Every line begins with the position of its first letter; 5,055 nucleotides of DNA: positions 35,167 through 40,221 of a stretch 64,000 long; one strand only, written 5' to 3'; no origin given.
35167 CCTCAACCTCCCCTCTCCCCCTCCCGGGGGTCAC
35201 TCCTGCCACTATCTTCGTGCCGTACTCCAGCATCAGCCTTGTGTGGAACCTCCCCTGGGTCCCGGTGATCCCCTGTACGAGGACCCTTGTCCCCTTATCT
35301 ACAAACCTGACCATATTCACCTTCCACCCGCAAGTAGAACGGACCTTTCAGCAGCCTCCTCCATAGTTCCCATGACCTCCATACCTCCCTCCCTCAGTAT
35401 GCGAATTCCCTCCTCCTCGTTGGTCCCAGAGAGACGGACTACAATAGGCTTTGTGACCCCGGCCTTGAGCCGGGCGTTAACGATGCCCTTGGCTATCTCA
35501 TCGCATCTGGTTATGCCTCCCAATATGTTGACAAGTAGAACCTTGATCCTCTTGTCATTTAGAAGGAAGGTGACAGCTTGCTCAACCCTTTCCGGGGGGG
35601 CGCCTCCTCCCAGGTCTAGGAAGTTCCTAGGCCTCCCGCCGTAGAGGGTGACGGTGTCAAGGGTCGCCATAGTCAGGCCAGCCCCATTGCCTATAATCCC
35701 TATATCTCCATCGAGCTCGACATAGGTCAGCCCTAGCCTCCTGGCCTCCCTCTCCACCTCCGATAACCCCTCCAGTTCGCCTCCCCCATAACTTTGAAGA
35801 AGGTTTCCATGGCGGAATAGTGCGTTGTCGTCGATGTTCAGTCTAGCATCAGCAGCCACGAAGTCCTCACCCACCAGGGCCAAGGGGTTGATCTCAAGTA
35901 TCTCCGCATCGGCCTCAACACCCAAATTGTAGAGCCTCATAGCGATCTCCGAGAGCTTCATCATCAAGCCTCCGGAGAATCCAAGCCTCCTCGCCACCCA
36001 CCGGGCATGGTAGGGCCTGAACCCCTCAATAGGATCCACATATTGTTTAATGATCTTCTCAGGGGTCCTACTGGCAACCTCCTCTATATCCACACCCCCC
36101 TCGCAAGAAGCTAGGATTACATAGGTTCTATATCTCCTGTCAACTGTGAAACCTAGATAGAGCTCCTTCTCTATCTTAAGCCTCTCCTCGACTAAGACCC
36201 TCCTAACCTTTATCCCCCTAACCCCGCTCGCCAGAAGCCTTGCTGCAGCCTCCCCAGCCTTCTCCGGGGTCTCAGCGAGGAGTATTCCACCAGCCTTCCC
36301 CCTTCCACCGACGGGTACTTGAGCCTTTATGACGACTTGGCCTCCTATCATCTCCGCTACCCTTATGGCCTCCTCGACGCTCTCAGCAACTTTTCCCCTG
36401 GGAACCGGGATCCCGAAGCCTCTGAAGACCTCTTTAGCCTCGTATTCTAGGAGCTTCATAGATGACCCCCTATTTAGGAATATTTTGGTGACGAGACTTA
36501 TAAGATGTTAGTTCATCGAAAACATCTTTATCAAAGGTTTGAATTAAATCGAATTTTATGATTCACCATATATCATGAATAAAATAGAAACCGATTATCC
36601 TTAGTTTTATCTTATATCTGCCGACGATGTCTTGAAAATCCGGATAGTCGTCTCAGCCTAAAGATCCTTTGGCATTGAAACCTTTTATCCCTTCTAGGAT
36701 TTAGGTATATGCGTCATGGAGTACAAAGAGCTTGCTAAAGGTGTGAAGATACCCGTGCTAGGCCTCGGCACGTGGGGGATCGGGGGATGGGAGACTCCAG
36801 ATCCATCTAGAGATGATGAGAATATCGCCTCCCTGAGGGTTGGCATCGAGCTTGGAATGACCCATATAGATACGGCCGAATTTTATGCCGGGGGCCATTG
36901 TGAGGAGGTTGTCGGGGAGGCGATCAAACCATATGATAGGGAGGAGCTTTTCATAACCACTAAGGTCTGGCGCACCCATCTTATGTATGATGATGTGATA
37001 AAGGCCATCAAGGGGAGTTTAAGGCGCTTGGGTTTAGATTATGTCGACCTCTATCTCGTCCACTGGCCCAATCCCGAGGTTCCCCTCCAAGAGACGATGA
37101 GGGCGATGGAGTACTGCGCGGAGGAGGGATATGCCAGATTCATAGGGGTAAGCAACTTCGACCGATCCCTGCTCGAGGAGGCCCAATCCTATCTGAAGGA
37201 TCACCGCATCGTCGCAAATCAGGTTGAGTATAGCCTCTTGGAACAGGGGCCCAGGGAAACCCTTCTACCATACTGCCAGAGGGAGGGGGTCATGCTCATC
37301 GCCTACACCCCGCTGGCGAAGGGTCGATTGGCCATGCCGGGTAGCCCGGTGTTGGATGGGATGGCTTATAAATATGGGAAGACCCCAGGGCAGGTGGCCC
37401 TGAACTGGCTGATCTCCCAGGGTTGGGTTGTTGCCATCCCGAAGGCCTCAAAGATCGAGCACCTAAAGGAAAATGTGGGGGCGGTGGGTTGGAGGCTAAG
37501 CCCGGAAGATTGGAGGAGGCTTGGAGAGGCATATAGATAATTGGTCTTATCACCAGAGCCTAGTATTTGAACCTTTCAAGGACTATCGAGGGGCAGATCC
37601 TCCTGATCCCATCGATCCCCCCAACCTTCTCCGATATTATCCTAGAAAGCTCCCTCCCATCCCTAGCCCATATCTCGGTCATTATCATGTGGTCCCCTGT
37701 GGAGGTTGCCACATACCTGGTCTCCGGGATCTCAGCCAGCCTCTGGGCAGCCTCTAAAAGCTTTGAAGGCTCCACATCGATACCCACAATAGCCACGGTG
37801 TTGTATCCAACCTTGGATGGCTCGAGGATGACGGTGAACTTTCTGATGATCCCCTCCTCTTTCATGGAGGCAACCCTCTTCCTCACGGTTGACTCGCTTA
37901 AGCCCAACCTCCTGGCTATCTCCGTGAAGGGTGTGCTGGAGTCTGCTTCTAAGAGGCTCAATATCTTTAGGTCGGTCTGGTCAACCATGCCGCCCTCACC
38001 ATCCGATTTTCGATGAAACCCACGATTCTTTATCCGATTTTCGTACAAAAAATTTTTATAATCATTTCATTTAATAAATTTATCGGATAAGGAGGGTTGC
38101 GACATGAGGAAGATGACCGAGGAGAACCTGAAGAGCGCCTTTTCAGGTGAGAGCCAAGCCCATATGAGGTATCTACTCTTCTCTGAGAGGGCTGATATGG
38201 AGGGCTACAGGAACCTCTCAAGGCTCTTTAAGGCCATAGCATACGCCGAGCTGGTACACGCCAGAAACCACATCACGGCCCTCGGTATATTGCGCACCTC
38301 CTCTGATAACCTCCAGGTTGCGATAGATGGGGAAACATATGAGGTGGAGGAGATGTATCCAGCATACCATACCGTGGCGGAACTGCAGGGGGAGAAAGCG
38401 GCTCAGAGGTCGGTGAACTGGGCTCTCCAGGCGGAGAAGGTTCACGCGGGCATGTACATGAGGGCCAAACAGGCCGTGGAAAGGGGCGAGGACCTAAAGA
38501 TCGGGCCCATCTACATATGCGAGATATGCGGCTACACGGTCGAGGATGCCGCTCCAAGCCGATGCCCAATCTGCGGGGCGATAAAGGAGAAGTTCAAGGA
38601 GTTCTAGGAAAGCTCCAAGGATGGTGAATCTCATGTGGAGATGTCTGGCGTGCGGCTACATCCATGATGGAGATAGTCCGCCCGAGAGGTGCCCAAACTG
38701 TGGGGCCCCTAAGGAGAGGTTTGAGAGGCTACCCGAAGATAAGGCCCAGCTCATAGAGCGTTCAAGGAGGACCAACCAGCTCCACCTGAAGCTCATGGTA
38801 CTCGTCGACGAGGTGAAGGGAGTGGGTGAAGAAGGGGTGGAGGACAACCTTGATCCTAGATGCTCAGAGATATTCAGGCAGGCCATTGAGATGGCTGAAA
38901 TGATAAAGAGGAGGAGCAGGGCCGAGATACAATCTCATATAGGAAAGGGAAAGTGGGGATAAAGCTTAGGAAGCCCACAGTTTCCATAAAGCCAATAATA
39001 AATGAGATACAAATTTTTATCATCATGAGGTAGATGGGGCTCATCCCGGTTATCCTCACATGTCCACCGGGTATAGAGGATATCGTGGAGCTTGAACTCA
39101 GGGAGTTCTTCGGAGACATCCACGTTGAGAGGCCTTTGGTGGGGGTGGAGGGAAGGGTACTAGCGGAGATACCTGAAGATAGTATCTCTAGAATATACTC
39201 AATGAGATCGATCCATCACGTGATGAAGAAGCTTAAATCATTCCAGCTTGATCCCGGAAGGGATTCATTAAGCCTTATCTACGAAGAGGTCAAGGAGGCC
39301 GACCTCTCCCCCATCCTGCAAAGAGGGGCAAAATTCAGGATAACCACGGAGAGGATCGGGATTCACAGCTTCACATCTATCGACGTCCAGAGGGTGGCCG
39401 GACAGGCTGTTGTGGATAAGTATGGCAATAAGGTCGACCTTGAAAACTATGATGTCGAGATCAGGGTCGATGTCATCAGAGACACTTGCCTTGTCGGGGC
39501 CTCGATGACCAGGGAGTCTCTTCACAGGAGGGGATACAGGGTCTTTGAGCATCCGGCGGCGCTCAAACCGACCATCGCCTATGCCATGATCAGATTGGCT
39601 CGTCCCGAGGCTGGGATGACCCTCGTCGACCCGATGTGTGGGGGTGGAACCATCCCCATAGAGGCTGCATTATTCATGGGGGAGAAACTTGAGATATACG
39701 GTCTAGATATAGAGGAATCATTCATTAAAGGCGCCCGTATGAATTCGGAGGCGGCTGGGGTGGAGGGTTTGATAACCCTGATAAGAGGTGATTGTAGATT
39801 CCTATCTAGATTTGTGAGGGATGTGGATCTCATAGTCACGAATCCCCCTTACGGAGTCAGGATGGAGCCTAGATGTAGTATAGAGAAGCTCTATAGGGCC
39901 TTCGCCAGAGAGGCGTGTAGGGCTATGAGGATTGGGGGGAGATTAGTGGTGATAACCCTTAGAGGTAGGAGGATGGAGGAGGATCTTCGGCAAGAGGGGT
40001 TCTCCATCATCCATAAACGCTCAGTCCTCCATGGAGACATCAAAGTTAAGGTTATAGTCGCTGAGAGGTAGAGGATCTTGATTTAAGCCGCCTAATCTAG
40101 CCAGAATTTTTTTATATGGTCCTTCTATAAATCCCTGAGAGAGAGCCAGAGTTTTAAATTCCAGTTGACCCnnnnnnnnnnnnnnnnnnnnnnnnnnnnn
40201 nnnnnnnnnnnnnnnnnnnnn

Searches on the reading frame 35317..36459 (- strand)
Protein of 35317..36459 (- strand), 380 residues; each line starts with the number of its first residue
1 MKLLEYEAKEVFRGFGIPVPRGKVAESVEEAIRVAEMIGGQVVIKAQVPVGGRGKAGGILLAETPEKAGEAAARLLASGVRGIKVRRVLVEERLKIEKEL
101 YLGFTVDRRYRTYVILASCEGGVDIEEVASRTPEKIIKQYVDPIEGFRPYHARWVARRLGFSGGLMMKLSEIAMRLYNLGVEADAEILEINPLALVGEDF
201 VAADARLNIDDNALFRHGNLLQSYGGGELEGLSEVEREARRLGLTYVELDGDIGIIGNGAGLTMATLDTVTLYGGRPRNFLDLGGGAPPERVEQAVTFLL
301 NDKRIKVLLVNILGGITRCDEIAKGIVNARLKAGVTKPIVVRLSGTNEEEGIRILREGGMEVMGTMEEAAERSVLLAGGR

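Call 36: search_protein_families(library=pfam, proteins=[window:35317-36459:-])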
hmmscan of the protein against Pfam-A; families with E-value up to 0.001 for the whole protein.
window:35317-36459:- (380 aa): 7 families
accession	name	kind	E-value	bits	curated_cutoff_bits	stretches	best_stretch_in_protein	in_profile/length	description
PF08442.15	ATP-grasp_2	-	2e-64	217.4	29.5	1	2-194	1-201/202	ATP-grasp domain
PF00549.24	Ligase_CoA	-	1.8e-25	89.9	24.5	1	258-371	3-123/128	CoA-ligase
PF13549.11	ATP-grasp_5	-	1.5e-14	54.3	27.6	1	3-209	10-221/221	ATP-grasp domain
PF24948.1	Citrate_synth_N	-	1.3e-09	38.2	83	1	41-216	53-227/232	ATP-citrate synthase ATP-grasp domain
PF02786.22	CPSase_L_D2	-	2e-05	24.6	19.8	1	8-102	5-97/211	Carbamoyl-phosphate synthase L chain, ATP binding domain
PF19045.5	Ligase_CoA_2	-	7.8e-05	23.2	23.7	1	278-350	47-123/162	Ligase-CoA domain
PF01071.24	GARS_A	-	0.00038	20.8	27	1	8-97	6-92/194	Phosphoribosylglycinamide synthetase, ATP-grasp (A) domain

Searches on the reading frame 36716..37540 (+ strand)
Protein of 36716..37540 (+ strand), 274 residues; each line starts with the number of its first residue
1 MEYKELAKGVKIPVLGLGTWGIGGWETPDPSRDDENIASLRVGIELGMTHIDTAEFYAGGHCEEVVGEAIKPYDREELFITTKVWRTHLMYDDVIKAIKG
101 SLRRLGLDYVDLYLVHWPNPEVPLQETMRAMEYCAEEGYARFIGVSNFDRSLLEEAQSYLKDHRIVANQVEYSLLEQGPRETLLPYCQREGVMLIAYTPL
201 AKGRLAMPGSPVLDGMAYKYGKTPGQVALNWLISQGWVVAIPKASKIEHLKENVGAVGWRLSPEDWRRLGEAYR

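Call 36: search_protein_families(library=pfam, proteins=[window:36716-37540:+])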
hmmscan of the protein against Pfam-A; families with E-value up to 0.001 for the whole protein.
window:36716-37540:+ (274 aa): 1 family
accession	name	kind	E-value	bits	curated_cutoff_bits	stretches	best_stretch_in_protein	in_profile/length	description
PF00248.27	Aldo_ket_red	-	7.3e-64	216.1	24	1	15-272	2-289/291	Aldo/keto reductase family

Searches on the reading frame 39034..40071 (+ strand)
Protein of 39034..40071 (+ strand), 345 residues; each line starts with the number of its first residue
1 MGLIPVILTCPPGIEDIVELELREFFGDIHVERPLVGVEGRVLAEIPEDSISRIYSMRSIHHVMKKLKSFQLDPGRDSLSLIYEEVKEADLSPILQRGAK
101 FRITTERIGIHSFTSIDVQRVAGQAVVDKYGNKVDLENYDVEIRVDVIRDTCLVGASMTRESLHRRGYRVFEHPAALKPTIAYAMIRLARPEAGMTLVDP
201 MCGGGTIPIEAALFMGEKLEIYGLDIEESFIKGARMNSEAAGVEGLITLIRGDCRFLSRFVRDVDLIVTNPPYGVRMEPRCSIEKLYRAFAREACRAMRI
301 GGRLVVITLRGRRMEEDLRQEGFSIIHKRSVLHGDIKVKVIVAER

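Call 5: search_protein_families(library=pfam, proteins=[window:39034-40071:+])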
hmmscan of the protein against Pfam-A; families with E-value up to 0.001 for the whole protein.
window:39034-40071:+ (345 aa): 9 families
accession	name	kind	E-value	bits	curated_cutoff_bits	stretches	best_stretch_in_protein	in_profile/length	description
PF01170.24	UPF0020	-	2.5e-45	155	22.3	1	166-335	1-193/197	RMKL-like, methyltransferase domain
PF02926.22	THUMP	-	7.9e-14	52.3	20.6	1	80-154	5-81/84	THUMP domain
PF13847.12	Methyltransf_31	-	1.8e-10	41.1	27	1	192-310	2-113/145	Methyltransferase domain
PF05175.20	MTS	-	3.8e-09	36.9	23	1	194-320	32-152/170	Methyltransferase small domain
PF02384.22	N6_Mtase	-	1.2e-06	28.6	20.4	1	182-276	35-138/311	N-6 DNA Methylase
PF09445.16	Methyltransf_15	-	1.1e-05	25.5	22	1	196-274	3-82/165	RNA cap guanine-N2 methyltransferase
PF13649.12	Methyltransf_25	-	2.3e-05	25.4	27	1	199-271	3-73/97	Methyltransferase domain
PF11599.14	AviRa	-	3.7e-05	23.7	25.7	0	184-247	42-106/232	RRNA methyltransferase AviRa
PF01209.24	Ubie_methyltran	-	0.00015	21.6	20.1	1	187-309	41-154/233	ubiE/COQ5 methyltransferase family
